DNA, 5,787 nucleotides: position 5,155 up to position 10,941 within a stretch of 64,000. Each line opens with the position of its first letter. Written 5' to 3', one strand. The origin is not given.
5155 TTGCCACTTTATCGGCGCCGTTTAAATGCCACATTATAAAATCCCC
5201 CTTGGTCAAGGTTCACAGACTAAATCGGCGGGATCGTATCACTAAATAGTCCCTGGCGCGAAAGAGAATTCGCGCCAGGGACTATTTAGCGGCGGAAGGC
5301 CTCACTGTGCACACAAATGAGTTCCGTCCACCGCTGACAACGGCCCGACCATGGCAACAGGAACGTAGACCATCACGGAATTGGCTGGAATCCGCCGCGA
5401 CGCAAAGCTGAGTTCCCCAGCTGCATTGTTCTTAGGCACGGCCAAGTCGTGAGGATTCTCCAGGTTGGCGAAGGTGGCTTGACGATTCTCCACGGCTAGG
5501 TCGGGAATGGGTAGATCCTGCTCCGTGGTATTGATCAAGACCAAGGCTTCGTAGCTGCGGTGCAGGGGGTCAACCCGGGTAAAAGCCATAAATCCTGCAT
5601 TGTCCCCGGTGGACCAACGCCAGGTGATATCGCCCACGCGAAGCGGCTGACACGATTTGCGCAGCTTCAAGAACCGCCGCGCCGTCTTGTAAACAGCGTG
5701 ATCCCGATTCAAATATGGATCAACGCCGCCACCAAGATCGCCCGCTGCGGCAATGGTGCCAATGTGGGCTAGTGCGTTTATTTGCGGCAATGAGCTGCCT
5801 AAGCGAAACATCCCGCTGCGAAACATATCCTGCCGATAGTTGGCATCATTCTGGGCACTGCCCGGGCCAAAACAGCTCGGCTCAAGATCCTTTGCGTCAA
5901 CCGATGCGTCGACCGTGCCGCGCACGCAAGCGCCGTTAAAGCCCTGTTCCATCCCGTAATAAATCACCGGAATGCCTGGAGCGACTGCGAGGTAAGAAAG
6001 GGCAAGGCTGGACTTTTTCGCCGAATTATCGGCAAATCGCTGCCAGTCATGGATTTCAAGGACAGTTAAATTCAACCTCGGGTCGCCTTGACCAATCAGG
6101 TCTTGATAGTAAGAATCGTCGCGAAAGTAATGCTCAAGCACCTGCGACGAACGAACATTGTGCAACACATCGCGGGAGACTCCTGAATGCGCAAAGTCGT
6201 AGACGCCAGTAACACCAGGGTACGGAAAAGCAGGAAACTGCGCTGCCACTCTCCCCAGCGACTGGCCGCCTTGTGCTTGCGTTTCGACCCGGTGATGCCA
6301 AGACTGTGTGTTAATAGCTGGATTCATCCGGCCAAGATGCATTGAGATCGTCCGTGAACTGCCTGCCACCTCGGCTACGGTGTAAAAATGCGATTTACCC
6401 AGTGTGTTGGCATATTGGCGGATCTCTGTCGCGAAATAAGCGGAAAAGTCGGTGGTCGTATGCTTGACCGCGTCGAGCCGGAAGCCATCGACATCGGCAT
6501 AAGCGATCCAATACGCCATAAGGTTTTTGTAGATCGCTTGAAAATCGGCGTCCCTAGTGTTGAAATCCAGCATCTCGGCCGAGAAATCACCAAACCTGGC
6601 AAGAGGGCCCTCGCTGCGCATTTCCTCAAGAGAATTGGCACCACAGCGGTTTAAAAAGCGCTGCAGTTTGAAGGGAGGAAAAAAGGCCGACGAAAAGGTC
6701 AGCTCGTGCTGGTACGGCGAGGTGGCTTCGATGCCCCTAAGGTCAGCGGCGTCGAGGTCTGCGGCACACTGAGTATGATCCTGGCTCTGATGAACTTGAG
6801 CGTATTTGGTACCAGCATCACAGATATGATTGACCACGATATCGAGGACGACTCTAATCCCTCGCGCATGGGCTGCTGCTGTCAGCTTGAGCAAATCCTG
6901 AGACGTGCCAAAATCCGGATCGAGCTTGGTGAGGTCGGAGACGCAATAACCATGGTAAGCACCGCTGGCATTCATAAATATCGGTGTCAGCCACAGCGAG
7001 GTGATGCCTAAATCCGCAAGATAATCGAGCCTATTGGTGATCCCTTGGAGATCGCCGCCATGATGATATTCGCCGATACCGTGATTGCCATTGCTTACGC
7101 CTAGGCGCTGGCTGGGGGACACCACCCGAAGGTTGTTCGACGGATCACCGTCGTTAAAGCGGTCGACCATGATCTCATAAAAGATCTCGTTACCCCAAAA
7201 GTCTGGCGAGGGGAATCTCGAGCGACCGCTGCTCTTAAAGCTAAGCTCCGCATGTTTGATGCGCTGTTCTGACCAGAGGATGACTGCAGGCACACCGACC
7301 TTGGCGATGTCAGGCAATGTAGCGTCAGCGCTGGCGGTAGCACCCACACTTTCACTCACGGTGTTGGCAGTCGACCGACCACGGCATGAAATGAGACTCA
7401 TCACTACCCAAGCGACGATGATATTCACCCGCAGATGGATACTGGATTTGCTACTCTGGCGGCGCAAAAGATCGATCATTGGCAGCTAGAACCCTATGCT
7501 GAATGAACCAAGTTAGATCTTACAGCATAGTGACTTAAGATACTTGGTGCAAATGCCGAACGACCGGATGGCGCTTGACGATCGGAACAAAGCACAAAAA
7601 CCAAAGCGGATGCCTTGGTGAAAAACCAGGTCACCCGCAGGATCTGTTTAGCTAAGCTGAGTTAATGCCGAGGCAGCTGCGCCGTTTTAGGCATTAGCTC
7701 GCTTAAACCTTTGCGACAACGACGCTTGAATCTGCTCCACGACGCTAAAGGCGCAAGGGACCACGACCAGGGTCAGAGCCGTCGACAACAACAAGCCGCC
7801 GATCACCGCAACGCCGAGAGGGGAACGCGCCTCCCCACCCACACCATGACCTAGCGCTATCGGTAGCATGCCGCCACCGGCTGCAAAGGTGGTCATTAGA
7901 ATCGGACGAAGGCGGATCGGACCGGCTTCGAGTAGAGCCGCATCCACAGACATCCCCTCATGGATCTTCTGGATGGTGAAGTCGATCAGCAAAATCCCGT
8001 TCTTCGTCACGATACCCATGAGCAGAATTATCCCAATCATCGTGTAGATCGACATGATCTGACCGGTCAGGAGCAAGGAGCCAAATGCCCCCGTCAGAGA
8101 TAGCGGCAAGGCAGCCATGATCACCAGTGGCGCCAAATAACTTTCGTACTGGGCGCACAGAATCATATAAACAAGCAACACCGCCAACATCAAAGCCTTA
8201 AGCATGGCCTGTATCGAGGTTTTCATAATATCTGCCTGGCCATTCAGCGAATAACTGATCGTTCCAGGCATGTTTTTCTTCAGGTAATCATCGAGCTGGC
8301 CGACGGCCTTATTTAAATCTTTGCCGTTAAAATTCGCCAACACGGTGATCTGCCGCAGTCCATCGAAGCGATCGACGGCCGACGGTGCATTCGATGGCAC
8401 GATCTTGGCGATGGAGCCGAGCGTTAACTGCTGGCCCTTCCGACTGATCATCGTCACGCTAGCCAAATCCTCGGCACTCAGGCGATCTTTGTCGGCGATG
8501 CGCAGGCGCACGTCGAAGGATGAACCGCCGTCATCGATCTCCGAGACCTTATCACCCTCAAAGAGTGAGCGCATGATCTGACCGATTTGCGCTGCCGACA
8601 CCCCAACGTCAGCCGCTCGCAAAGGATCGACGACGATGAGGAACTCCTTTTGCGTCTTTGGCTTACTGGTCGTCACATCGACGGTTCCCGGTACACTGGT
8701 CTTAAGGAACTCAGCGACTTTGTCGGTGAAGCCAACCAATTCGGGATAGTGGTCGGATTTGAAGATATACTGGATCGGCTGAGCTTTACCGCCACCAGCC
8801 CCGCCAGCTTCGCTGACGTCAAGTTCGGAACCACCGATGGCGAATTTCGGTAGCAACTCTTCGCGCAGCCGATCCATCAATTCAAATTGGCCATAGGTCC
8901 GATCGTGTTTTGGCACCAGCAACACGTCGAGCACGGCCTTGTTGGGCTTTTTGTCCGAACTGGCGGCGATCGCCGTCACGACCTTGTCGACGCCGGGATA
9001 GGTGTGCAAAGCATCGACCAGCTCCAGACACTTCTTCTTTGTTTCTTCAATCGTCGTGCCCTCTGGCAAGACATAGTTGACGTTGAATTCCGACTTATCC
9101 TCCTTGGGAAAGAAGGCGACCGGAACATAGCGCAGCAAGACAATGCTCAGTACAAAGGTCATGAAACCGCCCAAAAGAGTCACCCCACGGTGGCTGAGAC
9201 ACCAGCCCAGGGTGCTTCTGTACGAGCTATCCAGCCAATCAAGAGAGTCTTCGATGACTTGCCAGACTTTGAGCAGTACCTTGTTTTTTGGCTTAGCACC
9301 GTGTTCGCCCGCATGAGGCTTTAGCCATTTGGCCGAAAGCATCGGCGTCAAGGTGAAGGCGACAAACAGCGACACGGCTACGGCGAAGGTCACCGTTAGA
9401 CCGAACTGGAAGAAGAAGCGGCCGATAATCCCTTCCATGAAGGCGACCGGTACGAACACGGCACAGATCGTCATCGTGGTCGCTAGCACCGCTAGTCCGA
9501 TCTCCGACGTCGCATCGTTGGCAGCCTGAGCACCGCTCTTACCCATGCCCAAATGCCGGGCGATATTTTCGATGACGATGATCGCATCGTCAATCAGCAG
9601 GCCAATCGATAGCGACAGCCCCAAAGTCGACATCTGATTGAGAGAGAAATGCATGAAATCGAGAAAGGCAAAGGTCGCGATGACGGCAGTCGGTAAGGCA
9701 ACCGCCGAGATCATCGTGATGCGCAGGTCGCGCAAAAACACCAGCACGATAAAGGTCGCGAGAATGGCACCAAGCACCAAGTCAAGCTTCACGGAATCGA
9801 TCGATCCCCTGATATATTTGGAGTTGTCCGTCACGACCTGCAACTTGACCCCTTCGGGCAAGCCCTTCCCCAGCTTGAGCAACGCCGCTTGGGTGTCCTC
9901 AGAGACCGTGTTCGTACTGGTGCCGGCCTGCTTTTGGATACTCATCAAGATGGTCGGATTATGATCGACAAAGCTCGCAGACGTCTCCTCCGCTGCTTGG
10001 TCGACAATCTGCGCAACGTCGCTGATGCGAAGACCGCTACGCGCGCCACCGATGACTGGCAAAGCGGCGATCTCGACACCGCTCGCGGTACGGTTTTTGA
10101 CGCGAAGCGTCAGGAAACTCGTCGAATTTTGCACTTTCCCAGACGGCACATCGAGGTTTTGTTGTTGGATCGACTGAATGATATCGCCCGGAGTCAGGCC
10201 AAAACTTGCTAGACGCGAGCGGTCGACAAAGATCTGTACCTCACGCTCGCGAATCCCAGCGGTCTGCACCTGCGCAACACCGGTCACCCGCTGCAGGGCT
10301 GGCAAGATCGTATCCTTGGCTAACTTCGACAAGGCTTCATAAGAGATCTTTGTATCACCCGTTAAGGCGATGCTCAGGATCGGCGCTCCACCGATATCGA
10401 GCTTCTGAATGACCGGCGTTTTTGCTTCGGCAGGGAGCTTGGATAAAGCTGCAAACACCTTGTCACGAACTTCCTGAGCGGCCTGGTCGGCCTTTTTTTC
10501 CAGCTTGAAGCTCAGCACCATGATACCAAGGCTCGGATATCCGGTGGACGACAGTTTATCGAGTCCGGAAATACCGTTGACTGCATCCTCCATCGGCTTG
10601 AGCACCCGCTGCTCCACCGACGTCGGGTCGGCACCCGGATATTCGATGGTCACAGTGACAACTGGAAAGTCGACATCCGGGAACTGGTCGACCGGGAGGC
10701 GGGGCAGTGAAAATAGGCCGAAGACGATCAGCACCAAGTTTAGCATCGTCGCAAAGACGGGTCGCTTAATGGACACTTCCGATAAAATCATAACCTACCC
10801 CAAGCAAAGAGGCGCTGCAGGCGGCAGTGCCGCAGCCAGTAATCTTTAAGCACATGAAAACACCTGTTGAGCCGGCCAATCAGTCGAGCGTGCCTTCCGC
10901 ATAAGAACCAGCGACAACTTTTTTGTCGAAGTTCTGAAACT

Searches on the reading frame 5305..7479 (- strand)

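Call 85: search_protein_families(library=pfam, proteins=[window:5305-7479:-], max_evalue=0.00001)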
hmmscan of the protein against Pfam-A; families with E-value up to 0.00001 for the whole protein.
window:5305-7479:- (725 aa): 1 family
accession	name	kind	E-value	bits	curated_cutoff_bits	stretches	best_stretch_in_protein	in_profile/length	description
PF00128.31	Alpha-amylase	-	3.5e-50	172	22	1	103-552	2-388/446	Alpha amylase, catalytic domain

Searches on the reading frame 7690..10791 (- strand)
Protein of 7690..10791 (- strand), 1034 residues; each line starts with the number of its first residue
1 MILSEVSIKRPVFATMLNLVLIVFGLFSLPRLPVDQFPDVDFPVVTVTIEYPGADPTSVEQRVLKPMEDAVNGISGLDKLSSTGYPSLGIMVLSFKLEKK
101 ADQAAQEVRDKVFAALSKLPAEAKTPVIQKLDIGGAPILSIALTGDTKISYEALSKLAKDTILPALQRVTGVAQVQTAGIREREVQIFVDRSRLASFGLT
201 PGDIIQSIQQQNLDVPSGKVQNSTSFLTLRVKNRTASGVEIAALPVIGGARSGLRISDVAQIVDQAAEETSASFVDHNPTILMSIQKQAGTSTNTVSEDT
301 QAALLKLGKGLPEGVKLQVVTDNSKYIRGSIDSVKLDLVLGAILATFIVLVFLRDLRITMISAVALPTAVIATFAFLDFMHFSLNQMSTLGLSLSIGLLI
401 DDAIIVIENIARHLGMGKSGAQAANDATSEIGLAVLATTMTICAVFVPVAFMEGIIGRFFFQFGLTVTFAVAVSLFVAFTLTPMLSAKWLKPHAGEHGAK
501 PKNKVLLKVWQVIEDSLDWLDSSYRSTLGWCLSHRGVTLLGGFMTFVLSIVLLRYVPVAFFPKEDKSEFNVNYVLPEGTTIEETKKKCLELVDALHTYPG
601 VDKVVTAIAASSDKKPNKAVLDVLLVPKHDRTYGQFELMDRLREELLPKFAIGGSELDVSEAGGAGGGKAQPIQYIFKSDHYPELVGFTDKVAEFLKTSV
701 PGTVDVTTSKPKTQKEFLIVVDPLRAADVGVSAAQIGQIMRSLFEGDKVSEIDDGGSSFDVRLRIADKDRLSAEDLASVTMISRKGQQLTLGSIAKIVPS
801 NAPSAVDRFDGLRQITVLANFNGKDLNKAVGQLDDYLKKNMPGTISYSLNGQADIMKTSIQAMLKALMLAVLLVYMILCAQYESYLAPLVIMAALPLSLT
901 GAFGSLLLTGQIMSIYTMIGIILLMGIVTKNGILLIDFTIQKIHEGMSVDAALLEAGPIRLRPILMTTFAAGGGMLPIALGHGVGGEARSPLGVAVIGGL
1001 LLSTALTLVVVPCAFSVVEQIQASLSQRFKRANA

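Call 85: search_protein_families(library=pfam, proteins=[window:7690-10791:-], max_evalue=0.00001)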
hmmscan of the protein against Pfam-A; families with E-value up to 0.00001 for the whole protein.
window:7690-10791:- (1034 aa): 2 families
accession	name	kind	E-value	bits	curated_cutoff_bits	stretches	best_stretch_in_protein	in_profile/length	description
PF00873.25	ACR_tran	-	1.9e-262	873.8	28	1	4-1018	2-1020/1021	AcrB/AcrD/AcrF family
PF03176.21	MMPL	-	3.8e-07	29.8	20.5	0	338-488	149-301/333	MMPL family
